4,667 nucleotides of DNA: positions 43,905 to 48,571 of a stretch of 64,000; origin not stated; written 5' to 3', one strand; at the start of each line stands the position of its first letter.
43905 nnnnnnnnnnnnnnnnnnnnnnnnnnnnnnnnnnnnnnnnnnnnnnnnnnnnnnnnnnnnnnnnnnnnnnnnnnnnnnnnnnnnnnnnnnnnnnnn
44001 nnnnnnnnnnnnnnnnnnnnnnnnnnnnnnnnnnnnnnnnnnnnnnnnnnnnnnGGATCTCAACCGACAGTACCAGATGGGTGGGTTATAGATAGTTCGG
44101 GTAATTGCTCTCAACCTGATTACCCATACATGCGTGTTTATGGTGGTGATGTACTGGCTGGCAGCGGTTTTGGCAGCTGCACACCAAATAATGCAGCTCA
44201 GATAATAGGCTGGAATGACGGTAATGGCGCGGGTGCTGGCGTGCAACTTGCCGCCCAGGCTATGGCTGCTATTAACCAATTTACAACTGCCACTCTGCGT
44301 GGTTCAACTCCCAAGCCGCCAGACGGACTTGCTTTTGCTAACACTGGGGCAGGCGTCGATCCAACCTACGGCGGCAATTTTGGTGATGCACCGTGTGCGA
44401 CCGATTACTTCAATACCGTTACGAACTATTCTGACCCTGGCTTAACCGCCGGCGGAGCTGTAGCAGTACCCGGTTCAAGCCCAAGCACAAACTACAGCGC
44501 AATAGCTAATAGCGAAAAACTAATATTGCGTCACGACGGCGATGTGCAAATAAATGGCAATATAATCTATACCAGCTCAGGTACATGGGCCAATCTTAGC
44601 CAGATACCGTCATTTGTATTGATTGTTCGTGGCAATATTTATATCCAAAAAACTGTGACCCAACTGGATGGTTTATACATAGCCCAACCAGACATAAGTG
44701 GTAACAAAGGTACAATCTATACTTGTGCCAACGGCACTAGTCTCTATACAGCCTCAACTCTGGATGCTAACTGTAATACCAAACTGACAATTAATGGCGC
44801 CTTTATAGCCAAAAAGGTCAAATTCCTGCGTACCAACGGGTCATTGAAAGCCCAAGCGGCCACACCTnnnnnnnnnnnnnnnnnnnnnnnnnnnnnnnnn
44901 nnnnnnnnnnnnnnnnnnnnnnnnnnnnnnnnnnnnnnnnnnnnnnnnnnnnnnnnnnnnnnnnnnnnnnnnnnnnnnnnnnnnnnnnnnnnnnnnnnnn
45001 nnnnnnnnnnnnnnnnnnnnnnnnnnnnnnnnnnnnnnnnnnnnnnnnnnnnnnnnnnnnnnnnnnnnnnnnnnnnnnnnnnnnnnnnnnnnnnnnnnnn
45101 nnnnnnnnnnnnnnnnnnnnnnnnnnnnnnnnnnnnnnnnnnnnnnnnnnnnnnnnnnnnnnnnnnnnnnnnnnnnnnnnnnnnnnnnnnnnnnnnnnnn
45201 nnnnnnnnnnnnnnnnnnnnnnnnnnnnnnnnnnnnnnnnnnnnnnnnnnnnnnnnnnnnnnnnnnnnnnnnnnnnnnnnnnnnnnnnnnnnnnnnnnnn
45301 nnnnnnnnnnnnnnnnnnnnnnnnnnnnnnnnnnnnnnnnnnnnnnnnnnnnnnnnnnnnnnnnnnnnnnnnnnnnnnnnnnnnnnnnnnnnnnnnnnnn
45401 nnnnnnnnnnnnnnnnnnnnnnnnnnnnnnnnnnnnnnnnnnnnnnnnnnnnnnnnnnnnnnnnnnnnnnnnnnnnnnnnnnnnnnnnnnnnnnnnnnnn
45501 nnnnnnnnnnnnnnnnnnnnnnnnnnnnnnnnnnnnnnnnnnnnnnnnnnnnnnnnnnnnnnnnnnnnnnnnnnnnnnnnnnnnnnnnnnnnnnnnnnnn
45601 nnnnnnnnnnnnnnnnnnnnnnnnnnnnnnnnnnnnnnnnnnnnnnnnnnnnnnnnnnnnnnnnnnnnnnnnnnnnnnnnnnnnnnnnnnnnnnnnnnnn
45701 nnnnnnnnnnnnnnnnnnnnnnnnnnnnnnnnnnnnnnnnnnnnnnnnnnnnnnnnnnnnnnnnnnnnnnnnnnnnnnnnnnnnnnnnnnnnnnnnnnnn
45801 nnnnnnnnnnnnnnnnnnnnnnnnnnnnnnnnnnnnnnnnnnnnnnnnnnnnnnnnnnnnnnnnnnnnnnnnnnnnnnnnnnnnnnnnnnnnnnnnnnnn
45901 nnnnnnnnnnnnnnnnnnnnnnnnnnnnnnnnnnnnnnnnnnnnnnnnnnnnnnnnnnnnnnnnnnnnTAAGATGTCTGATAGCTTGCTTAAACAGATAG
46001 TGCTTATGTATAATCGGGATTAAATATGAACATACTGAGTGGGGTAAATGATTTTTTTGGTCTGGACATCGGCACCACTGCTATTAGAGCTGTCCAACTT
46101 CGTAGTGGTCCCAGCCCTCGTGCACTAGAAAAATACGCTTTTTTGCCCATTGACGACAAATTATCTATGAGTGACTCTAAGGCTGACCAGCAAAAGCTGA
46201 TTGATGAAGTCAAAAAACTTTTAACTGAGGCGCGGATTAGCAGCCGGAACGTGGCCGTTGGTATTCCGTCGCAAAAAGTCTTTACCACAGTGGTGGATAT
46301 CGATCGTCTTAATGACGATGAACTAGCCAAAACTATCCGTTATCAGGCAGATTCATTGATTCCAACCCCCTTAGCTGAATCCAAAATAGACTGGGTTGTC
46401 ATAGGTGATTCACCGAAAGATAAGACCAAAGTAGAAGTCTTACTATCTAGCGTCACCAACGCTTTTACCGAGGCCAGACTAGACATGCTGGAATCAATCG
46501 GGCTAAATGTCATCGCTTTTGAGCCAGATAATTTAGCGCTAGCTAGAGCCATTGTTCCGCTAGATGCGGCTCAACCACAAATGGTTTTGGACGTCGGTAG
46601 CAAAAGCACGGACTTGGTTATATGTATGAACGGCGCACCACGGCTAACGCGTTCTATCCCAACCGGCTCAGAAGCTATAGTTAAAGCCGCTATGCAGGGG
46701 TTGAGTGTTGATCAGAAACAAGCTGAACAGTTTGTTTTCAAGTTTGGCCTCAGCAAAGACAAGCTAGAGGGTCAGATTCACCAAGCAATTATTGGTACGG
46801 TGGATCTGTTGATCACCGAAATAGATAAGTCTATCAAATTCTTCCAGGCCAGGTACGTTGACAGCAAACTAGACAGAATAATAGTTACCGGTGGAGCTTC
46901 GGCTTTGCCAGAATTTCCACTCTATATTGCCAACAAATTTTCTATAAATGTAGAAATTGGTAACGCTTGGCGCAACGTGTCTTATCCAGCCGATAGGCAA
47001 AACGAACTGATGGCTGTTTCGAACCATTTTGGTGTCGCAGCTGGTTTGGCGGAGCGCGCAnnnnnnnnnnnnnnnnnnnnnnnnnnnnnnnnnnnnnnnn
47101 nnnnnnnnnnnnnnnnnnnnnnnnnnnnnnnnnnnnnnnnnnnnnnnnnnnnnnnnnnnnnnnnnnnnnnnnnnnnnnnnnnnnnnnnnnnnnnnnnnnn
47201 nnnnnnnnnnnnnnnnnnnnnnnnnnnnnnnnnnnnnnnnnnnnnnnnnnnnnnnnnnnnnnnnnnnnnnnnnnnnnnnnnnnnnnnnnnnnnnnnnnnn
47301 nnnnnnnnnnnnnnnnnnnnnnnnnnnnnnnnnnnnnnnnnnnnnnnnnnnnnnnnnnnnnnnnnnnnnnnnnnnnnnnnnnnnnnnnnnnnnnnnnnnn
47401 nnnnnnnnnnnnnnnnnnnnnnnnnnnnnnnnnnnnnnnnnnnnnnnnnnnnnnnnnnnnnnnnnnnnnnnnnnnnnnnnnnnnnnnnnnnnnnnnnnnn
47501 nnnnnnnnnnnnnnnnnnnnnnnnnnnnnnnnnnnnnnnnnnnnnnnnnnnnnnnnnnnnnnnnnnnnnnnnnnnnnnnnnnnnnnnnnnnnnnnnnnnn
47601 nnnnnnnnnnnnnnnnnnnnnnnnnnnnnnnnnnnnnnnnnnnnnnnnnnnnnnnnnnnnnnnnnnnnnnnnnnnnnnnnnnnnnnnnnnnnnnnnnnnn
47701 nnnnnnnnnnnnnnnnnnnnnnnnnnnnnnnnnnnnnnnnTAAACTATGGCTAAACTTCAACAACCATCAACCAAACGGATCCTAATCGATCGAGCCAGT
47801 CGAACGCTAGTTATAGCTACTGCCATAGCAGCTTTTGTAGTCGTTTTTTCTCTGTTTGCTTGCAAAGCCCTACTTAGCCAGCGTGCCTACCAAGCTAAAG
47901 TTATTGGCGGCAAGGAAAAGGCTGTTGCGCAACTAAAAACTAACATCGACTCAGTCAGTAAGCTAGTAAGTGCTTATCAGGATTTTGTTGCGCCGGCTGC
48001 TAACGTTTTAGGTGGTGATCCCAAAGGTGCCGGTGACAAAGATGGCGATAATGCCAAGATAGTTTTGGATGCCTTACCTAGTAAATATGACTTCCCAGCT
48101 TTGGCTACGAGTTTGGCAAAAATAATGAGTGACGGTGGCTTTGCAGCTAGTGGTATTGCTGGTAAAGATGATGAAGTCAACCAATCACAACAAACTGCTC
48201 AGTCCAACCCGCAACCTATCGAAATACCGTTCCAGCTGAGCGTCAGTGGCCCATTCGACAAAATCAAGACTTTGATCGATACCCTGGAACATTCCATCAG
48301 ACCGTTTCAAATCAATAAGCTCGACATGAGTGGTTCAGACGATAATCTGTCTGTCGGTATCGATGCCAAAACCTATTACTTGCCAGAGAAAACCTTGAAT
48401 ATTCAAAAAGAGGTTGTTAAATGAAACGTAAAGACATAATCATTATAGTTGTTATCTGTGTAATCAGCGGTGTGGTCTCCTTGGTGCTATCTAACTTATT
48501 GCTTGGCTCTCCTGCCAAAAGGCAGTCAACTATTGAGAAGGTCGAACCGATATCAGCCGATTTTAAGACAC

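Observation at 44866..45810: Six-blade lectin-like beta-propeller at the C-terminus of a 1137-aa surface protein encoded directly upstream of the pilus genes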

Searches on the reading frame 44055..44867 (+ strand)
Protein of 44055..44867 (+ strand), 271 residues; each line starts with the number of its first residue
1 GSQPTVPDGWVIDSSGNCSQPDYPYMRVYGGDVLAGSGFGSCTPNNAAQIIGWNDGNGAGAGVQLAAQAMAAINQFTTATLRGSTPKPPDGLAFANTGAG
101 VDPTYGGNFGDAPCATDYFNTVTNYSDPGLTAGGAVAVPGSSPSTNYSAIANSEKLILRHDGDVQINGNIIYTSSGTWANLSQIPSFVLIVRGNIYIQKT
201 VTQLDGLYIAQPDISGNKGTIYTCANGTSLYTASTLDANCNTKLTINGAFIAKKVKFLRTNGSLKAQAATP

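Call 33: find_homologous_proteins(query=window:44055-44867:+, max_evalue=0.00001)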
Query window:44055-44867:+ (271 aa): 38 proteins with E <= 0.00001 among 1749 candidates.
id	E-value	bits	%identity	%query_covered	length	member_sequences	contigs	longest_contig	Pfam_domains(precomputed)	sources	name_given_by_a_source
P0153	5.1e-60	221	53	89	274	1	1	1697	-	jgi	jgi:hypothetical protein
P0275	6.6e-52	195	54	74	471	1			-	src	-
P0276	1.5e-44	171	42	89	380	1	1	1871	-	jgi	jgi:hypothetical protein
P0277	1.2e-42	165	40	91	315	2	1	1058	-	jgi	jgi:hypothetical protein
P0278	5.2e-42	162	46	85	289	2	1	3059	-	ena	-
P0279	2.7e-41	160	45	90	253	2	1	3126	-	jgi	jgi:hypothetical protein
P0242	1.3e-39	155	40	91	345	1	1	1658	-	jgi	jgi:hypothetical protein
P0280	1.1e-38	152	42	91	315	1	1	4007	-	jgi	jgi:hypothetical protein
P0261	1.5e-38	151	42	90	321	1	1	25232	-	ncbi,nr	ncbi:hypothetical protein H0X10_01620, partial [Candidatus Saccharibacteria bacterium]|nr:hypothetic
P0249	9.2e-38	148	46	86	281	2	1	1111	-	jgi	jgi:hypothetical protein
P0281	2.0e-37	147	41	89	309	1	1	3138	-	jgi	jgi:hypothetical protein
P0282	2.5e-37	147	42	89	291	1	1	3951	-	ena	-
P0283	1.0e-36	145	41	91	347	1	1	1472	-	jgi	jgi:hypothetical protein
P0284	4.3e-35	140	38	89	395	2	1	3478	-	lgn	-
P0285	6.8e-32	129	36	96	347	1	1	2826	-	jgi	jgi:hypothetical protein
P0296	3.8e-22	97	35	94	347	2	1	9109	-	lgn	-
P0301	3.9e-18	84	32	89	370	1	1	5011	-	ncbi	-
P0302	2.0e-15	75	36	69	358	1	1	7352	-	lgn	-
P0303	3.8e-15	74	41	62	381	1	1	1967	-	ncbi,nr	ncbi:MAG TPA: hypothetical protein VM535_01085, partial [Candidatus Saccharimonadales bacterium]|nr:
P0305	1.9e-13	69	31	90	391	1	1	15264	-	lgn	-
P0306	4.0e-13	68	30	90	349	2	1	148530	-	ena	-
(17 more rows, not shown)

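Call 44: find_encoding_contigs(protein=P0306, flank=10000, max_places=2)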
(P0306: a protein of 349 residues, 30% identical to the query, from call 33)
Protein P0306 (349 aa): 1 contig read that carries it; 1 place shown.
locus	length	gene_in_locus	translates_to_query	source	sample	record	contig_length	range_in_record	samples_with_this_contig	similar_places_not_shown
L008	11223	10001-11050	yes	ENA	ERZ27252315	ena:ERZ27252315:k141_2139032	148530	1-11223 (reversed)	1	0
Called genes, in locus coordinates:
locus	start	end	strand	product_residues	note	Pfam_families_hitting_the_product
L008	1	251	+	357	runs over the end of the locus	PF02543:Carbam_trans_N (faint), PF00814:TsaD, PF22521:HypF_C_2 (weak)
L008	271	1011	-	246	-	-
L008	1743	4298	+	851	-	PF00133:tRNA-synt_1, PF09334:tRNA-synt_1g, PF13603:tRNA-synt_1_2, PF08264:Anticodon_1, PF10458:Val_tRNA-synt_C (weak)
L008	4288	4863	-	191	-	-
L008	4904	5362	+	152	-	PF01475:FUR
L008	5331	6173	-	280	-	PF01381:HTH_3, PF12844:HTH_19 (weak), PF13443:HTH_26, PF13560:HTH_31, PF00702:Hydrolase, PF13419:HAD_2 (weak)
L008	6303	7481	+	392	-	-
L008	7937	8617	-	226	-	PF00156:Pribosyltran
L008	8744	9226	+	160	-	PF00011:HSP20, PF17886:ArsA_HSP20 (weak)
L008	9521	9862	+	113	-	-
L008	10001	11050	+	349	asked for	-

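Call 46: find_encoding_contigs(protein=P0305, flank=10000, max_places=2)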
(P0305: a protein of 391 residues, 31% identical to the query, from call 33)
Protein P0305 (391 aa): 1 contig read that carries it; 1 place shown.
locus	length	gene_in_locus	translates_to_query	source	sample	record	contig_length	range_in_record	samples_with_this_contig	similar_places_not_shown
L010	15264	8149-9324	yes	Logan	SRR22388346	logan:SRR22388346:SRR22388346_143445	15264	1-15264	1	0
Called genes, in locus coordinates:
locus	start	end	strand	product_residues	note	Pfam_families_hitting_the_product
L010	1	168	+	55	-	?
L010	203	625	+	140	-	PF05635:23S_rRNA_IVP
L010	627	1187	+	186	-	PF08207:EFP_N, PF01132:EFP, PF09285:Elong-fact-P_C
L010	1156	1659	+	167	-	-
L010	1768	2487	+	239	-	PF01479:S4, PF01728:FtsJ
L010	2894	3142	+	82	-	PF09587:PGA_cap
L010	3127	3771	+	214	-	PF09587:PGA_cap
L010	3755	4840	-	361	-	PF01926:MMR_HSR1, PF02421:FeoB_N, PF06071:YchF-GTPase_C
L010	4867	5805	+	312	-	-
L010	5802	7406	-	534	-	PF02142:MGS, PF01808:AICARFT_IMPCHas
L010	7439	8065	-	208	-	-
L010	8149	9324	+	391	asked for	-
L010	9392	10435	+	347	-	PF11104:PilM_2, PF14450:FtsA (weak)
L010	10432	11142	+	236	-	PF05137:PilN (weak)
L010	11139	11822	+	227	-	-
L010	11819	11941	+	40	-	-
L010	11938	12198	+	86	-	-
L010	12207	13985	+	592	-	PF05157:MshEN, PF00437:T2SSE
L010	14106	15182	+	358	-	PF00437:T2SSE, PF13191:AAA_16 (weak), PF25199:nSTAND_NTPase5 (faint)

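Call 49: search_solved_structures(query=A3, max_evalue=10, show_alignments=1)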
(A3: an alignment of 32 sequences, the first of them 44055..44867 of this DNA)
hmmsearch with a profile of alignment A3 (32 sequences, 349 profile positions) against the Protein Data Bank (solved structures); distinct sequences matched with E-value up to 10: 2.
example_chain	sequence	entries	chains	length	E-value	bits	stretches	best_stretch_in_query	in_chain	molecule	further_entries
2zbm_A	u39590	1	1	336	0.45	12.8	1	35-65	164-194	Protein-tyrosine-phosphatase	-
1v73_A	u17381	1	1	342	0.46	12.8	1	35-65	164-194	psychrophilic phosphatase I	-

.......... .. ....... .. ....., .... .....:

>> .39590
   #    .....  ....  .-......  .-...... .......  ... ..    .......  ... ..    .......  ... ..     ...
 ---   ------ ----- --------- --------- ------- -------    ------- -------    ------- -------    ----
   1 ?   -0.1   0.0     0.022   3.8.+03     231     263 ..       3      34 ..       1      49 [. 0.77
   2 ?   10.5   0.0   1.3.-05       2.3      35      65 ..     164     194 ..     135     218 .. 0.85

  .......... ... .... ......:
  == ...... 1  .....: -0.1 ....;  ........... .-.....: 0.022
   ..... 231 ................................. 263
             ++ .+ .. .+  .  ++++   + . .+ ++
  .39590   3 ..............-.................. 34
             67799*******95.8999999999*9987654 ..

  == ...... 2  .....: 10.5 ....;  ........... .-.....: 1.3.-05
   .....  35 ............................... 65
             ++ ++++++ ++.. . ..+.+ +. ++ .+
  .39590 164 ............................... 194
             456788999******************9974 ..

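Call 78: search_protein_families(library=pfam, proteins=[P0303], max_evalue=0.01)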
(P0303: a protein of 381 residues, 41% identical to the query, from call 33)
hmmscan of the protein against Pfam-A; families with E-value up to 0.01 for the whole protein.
P0303 (381 aa): 0 families

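Call 85: find_encoding_contigs(protein=P0296, flank=6000, max_places=1)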
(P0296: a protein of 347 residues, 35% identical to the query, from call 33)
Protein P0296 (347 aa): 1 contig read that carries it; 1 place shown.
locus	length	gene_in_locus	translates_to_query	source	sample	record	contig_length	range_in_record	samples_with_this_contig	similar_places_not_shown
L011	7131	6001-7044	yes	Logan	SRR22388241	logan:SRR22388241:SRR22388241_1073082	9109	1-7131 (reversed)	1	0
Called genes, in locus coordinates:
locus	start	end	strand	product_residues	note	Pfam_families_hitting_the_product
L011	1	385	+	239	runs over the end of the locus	PF01479:S4, PF01728:FtsJ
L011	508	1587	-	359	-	PF01926:MMR_HSR1, PF02421:FeoB_N, PF06071:YchF-GTPase_C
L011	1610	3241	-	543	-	PF02142:MGS, PF01808:AICARFT_IMPCHas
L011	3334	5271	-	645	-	PF00117:GATase, PF07722:Peptidase_C26 (faint), PF00958:GMP_synt_C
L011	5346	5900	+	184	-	-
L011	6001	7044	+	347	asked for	-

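Call 86: find_encoding_contigs(protein=P0302, flank=6000, max_places=1)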
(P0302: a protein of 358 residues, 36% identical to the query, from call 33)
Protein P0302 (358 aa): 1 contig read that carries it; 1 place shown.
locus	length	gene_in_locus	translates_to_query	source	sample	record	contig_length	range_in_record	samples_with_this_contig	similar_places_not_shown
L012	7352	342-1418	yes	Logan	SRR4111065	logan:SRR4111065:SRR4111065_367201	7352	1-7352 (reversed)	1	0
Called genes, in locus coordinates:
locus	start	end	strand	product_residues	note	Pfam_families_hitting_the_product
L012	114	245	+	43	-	-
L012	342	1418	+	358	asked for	-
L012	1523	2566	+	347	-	PF11104:PilM_2, PF14450:FtsA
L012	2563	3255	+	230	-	PF05137:PilN (weak)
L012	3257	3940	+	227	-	-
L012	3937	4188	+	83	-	-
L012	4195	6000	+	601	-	PF05157:MshEN, PF00437:T2SSE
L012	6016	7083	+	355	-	PF00437:T2SSE, PF13191:AAA_16 (weak), PF13401:AAA_22 (faint)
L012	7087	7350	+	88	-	?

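Call 87: find_encoding_contigs(protein=P0301, flank=6000, max_places=1)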
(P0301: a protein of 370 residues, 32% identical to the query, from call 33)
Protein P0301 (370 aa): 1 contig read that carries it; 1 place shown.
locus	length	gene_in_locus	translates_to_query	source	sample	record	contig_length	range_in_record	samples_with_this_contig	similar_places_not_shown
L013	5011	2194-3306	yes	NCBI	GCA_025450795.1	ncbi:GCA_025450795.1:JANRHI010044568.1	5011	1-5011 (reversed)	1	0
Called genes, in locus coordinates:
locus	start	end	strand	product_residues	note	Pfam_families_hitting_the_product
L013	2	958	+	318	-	?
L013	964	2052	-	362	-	PF01926:MMR_HSR1, PF02421:FeoB_N, PF06071:YchF-GTPase_C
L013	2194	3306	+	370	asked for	-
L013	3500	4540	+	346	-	PF25216:Volactin (faint), PF11104:PilM_2, PF14450:FtsA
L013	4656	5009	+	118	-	?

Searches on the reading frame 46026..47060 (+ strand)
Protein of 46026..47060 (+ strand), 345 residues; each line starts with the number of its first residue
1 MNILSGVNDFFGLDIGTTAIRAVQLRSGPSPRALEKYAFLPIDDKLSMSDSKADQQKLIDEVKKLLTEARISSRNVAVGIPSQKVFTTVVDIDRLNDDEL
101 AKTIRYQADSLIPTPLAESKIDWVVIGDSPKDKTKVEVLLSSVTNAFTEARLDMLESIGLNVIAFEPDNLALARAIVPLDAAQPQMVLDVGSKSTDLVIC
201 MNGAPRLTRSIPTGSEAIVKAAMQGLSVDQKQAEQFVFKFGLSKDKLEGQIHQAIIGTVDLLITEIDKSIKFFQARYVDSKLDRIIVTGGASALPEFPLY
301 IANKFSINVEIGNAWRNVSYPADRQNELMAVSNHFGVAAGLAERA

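Call 7: search_protein_families(library=pfam, proteins=[window:46026-47060:+], max_evalue=0.01)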
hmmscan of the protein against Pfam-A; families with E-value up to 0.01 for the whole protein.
window:46026-47060:+ (345 aa): 5 families
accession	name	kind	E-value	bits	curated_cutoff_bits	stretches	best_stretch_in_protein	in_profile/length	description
PF11104.14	PilM_2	-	3.9e-39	135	27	1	12-344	1-338/340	Type IV pilus assembly protein PilM;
PF14450.12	FtsA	-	2.6e-12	47.6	31.8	1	186-317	1-119/127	Cell division protein FtsA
PF25216.1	Volactin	-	1.1e-08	35.4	35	1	189-306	172-292/321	Volactin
PF06723.19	MreB_Mbl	-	3.2e-05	23.4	27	0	144-222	105-184/327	MreB/Mbl protein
PF05134.19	T2SSL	-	0.0003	20.7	25.5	1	69-173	42-139/231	Type II secretion system (T2SS), protein L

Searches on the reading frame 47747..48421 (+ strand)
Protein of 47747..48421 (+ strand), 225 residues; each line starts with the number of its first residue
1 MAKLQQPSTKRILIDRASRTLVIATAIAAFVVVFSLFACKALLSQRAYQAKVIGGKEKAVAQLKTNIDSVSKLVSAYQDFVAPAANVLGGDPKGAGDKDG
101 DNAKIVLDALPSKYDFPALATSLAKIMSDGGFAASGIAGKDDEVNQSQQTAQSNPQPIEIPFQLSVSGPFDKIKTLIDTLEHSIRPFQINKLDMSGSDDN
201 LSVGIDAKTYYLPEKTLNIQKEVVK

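Call 7: search_protein_families(library=pfam, proteins=[window:47747-48421:+], max_evalue=0.01)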
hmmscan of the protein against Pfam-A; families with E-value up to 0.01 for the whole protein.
window:47747-48421:+ (225 aa): 1 family
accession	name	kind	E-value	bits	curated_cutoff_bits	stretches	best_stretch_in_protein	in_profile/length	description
PF04350.18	PilO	-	8.1e-05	23.2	22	1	105-210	41-141/145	Pilus assembly protein, PilO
